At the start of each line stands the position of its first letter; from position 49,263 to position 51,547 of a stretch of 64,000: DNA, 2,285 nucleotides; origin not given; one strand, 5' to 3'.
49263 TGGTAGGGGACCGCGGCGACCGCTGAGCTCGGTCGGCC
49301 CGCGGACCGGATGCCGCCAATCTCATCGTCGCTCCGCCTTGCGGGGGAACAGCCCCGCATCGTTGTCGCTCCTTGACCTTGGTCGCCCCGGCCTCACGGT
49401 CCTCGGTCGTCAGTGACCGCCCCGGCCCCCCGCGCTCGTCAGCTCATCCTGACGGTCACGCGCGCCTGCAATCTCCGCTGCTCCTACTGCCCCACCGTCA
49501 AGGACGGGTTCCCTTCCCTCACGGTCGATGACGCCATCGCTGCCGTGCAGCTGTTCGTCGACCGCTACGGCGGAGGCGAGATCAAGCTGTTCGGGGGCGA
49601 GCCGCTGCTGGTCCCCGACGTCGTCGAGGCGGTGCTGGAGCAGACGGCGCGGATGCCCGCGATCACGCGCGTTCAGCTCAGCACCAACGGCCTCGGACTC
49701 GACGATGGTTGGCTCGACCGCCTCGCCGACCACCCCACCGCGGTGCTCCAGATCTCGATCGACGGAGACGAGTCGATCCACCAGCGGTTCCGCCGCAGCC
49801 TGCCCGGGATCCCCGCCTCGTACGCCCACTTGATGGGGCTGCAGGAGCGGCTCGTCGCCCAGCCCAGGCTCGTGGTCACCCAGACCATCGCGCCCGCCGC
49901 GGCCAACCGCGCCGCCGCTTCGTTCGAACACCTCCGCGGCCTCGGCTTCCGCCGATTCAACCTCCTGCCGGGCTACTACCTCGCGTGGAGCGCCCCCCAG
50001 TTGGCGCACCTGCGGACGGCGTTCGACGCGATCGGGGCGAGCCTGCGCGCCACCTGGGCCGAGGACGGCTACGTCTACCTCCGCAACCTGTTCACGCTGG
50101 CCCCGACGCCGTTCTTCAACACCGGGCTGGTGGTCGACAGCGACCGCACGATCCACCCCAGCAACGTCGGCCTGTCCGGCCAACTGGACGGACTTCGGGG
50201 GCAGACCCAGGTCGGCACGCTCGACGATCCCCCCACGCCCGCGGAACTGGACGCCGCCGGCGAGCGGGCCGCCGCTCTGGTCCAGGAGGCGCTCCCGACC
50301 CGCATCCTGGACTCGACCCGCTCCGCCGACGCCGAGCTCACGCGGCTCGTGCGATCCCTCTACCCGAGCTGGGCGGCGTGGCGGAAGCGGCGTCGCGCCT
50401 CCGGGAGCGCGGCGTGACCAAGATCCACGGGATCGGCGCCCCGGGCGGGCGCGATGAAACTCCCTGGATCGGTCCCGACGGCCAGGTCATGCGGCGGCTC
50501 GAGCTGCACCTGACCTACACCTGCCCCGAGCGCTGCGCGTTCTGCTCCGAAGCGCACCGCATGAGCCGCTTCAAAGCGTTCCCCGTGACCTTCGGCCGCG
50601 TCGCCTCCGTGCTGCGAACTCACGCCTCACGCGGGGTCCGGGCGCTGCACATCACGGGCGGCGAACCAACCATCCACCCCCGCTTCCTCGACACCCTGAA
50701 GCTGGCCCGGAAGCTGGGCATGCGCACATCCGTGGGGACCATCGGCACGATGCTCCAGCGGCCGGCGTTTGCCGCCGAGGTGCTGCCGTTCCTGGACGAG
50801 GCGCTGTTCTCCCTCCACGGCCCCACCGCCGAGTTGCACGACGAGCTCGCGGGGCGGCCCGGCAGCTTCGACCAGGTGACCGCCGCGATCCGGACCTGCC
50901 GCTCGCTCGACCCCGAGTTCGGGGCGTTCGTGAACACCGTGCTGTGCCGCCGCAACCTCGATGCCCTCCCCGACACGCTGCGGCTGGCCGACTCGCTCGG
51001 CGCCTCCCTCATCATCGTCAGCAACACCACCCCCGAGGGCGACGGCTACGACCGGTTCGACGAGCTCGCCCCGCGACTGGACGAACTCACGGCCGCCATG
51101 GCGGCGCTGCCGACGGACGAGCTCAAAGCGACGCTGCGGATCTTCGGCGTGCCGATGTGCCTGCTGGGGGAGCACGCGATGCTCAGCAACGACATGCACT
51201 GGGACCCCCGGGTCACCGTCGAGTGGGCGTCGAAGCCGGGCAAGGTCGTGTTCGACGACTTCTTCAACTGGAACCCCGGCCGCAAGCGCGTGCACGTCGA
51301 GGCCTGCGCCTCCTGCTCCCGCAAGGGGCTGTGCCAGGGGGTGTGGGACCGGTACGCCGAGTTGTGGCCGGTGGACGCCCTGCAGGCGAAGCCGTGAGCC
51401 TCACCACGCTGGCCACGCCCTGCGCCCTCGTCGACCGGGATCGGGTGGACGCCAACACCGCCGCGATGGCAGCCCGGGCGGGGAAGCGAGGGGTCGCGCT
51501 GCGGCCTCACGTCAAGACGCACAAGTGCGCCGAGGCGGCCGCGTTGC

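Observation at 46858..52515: Extended His-Xaa-Ser (Hxs) peptide-maturation locus with a third radical SAM enzyme and a PLP enzyme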

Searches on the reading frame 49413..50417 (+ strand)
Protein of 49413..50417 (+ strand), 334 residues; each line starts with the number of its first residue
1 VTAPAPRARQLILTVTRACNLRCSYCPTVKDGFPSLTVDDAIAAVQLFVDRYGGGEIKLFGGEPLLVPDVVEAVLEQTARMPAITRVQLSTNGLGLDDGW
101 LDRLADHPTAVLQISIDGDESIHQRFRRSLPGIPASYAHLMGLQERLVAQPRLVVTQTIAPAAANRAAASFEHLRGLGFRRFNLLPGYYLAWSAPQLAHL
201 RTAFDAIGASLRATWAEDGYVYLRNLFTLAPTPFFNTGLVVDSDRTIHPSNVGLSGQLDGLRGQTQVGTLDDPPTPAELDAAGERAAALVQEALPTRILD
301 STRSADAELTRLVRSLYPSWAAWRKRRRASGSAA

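Call 4: search_protein_families(library=ncbifam, proteins=[window:49413-50417:+], max_evalue=0.01)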
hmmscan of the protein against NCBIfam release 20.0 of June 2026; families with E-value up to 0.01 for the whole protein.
window:49413-50417:+ (334 aa): 72 families (the best 25 are shown)
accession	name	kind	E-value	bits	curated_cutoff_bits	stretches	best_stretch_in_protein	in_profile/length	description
NF047865.1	rSAM_PapB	equivalog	3.9e-27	95.3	340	1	10-228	4-229/330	PapB family radical SAM/SPASM ranthipeptide maturase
TIGR02666.1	moaA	equivalog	3.5e-15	55.8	284.05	1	8-117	9-123/336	GTP 3',8-cyclase MoaA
TIGR03974.1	rSAM_six_Cys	equivalog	1.4e-12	47.3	425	1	9-150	97-247/451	thioether cross-link-forming SCIFF peptide maturase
TIGR04064.1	rSAM_nif11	equivalog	1.4e-12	47.1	518.7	1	7-186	76-262/459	nif11-like peptide radical SAM maturase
TIGR04051.1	rSAM_NirJ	equivalog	4.8e-12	45.5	515.45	1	12-140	5-132/354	heme d1 biosynthesis radical SAM protein NirJ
TIGR03906.1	quino_hemo_SAM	equivalog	2.9e-11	42.7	453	1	10-148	95-242/467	quinohemoprotein amine dehydrogenase maturation protein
TIGR04068.1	rSAM_ocin_clost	equivalog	1e-10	41.1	500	1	9-139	84-224/462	Cys-rich peptide radical SAM maturase CcpM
NF041707.1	rSAM_YhhB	equivalog_domain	1.7e-10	40.3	445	1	12-148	5-153/369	cyclophane-forming radical SAM/SPASM peptide maturase YhhB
TIGR02668.1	moaA_archaeal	equivalog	2.6e-10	39.8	325.25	1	10-98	11-99/303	GTP 3',8-cyclase MoaA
NF041300.1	rSAM_mat_DarW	exception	4.1e-10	39.1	650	1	10-145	42-183/415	radical SAM/SPASM peptide maturase DarW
NF040492.1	not_ScfB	exception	8.6e-10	38.1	855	1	11-149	97-244/450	ScfB-related radical SAM/SPASM orphan maturase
TIGR04334.1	rSAM_Clo7bot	equivalog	1.4e-09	37.1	600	1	8-128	89-215/440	radical SAM/SPASM domain Clo7bot peptide maturase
TIGR04545.1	rSAM_ahbD_hemeb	equivalog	2.1e-09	37.3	500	1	14-164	5-152/339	heme b synthase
TIGR04546.1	rSAM_ahbC_deAc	equivalog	2.4e-09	36.5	650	1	12-143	42-169/390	12,18-didecarboxysiroheme deacetylase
NF038283.1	viperin_w_prok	equivalog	3.3e-09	36.3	180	1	15-118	8-116/281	viperin family antiviral radical SAM protein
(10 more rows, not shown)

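Call 5: search_protein_families(library=pfam, proteins=[window:49413-50417:+], max_evalue=0.01)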
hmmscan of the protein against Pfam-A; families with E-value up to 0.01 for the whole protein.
window:49413-50417:+ (334 aa): 1 family
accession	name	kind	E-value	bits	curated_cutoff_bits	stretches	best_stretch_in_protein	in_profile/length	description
PF04055.27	Radical_SAM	-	1.8e-17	64.5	29.5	1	14-126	2-120/166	Radical SAM superfamily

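Call 43: search_protein_families(library=padloc, proteins=[window:49413-50417:+], max_evalue=0.001)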
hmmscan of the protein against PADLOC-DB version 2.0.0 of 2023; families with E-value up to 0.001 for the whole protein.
window:49413-50417:+ (334 aa): 2 families
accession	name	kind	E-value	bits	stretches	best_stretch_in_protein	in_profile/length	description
PDLC02903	pVip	-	1.5e-12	45.5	1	14-129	5-114/257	Viperins not associated with kinases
PDLC02904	pVip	-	3.6e-06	24.7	1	15-122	9-114/262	Viperins associated with kinases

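Call 48: search_solved_structures(query=window:49413-50417:+, max_evalue=0.001)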
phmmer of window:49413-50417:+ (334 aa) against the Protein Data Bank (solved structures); distinct sequences matched with E-value up to 0.001: 8.
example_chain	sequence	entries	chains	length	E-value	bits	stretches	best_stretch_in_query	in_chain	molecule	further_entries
6efn_A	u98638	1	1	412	7e-09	38.5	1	13-169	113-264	Sporulation killing factor maturation protein SkfB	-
7vob_C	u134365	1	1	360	4e-08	36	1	6-152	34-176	Cytosylglucuronate decarboxylase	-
7voc_C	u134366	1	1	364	4.1e-08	36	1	6-152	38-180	Cytosylglucuronate decarboxylase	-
5wgg_A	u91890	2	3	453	8e-08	35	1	9-133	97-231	Radical SAM domain protein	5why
2fb2_A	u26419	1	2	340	7.6e-06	28.5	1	8-125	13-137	Molybdenum cofactor biosynthesis protein A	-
1tv7_A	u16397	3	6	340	1.4e-05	27.7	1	8-125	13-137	Molybdenum cofactor biosynthesis protein A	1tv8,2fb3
8wm2_A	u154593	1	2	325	1.4e-05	27.7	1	4-135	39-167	Fe-S radical SAM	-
6c8v_A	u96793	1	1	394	0.0004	22.9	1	5-147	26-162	Coenzyme PQQ synthesis protein E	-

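Call 86: search_protein_representatives(protein=window:49413-50417:+)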
Query: 334 residues. Proteins with E-value up to 0.001 (for the whole library): 7395; up to 1e-10: 407; up to 1e-30: 27. The best 150 are listed.
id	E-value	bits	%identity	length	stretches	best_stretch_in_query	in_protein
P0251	4.0e-117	407.4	59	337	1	8-328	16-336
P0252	1.4e-78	280.7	46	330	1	11-332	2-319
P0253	3.1e-76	273.0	50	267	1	65-329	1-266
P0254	3.7e-69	249.8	44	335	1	9-321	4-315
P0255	1.0e-68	248.3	59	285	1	10-205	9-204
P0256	1.0e-65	238.5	41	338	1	9-331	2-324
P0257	1.2e-53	198.9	54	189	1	10-185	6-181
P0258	2.6e-51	191.1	50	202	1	136-329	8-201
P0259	1.5e-46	175.5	58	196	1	6-145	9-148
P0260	8.0e-42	160.0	50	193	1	9-169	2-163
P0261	1.8e-41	158.8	62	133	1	9-127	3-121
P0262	4.6e-40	154.2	35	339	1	7-330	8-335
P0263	1.0e-39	153.0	33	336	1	9-318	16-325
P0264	1.1e-39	152.9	52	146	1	185-329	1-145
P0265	3.3e-38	148.1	60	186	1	209-329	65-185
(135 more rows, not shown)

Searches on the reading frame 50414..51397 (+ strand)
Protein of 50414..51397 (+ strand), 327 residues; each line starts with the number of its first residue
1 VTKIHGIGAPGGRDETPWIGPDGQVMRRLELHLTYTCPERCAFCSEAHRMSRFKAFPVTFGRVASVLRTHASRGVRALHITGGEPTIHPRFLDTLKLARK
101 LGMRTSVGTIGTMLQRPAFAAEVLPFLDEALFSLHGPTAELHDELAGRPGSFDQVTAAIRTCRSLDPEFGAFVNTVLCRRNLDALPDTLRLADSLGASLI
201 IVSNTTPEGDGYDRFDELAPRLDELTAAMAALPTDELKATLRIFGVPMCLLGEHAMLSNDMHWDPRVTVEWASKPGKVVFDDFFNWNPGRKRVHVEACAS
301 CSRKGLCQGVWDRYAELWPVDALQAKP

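Call 4: search_protein_families(library=ncbifam, proteins=[window:50414-51397:+], max_evalue=0.01)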
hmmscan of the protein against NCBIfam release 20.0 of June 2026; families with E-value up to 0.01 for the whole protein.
window:50414-51397:+ (327 aa): 44 families (the best 25 are shown)
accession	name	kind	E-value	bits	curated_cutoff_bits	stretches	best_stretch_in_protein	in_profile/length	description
NF038332.1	rSAM_rare_HxsC4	exception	9.9e-25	87.4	500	1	27-237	14-226/335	radical SAM protein HxsC4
TIGR02109.1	PQQ_syn_pqqE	equivalog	8.8e-20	70.9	381.35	1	31-232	11-209/358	pyrroloquinoline quinone biosynthesis protein PqqE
TIGR03962.1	mycofact_rSAM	equivalog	1.7e-16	60.3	265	1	31-221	16-201/339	mycofactocin radical SAM maturase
TIGR04545.1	rSAM_ahbD_hemeb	equivalog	2.3e-15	56.9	500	1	32-214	5-184/339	heme b synthase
TIGR03977.1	rSAM_pair_HxsC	equivalog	3.2e-15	55.8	267.9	1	31-203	29-201/292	His-Xaa-Ser system radical SAM maturase HxsC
TIGR04053.2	TIGR04053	equivalog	3.7e-14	52.8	395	1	34-213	15-194/366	TIGR04053 family radical SAM/SPASM domain-containing protein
NF038283.1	viperin_w_prok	equivalog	6e-14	51.9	180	1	30-183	5-168/281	viperin family antiviral radical SAM protein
TIGR04251.1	SCM_rSAM_ScmF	equivalog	9.6e-14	51.5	400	1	27-211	4-188/353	SynChlorMet cassette radical SAM/SPASM protein ScmF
NF045574.1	sacti_mat_StsB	exception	2.3e-13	49.8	625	1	33-204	102-268/466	StsB family radical SAM/SPASM domain sactipeptide maturase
TIGR02668.1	moaA_archaeal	equivalog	3.2e-13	49.3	325.25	1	24-229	7-210/303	GTP 3',8-cyclase MoaA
TIGR04317.1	W_rSAM_matur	equivalog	8.4e-13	48.1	380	1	26-209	3-188/349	tungsten cofactor oxidoreductase radical SAM maturase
TIGR02666.1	moaA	equivalog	6.9e-12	45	284.05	1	25-192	8-180/336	GTP 3',8-cyclase MoaA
TIGR04051.1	rSAM_NirJ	equivalog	9.2e-12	44.6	515.45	1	33-204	8-175/354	heme d1 biosynthesis radical SAM protein NirJ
TIGR04466.1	rSAM_BlsE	equivalog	4.1e-11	42.9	400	1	31-189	7-159/327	cytosylglucuronate decarboxylase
TIGR03961.1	rSAM_PTO1314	hypoth_equivalog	7.8e-11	41.8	306.05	1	32-203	28-189/332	PTO1314 family radical SAM protein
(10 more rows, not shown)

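Call 5: search_protein_families(library=pfam, proteins=[window:50414-51397:+], max_evalue=0.01)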
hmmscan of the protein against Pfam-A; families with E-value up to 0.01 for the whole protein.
window:50414-51397:+ (327 aa): 1 family
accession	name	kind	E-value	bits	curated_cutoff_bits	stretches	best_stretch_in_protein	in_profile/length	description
PF04055.27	Radical_SAM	-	4.2e-18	66.5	29.5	1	33-191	3-165/166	Radical SAM superfamily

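Call 43: search_protein_families(library=padloc, proteins=[window:50414-51397:+], max_evalue=0.001)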
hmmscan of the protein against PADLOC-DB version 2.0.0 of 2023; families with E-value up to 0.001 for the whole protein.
window:50414-51397:+ (327 aa): 3 families
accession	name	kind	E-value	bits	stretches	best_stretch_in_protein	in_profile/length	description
PDLC02903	pVip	-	8.6e-15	52.9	1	30-183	3-151/257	Viperins not associated with kinases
PDLC02904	pVip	-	8.3e-12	43.2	1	31-183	7-155/262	Viperins associated with kinases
PDLC02905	pVip-kinase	-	1.8e-05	22.2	1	29-129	184-286/474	Viperin-kinase fusion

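Call 49: search_solved_structures(query=window:50414-51397:+, max_evalue=0.001)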
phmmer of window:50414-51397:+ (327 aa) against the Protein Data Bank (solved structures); distinct sequences matched with E-value up to 0.001: 7.
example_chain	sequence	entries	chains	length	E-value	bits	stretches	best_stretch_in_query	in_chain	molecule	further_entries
6c8v_A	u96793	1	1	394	3.5e-11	46.2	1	31-225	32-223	Coenzyme PQQ synthesis protein E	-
7vob_C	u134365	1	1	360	3.4e-08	36.4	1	27-195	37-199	Cytosylglucuronate decarboxylase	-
7voc_C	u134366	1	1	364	3.5e-08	36.4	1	27-195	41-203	Cytosylglucuronate decarboxylase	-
1tv7_A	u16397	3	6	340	8e-05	25.3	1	23-102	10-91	Molybdenum cofactor biosynthesis protein A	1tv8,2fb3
6efn_A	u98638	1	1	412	8.6e-05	25.2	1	30-223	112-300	Sporulation killing factor maturation protein SkfB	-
2fb2_A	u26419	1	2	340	0.00022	23.8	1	23-102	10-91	Molybdenum cofactor biosynthesis protein A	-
9dfu_A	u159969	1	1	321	0.0003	23.4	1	18-181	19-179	Radical SAM core domain-containing protein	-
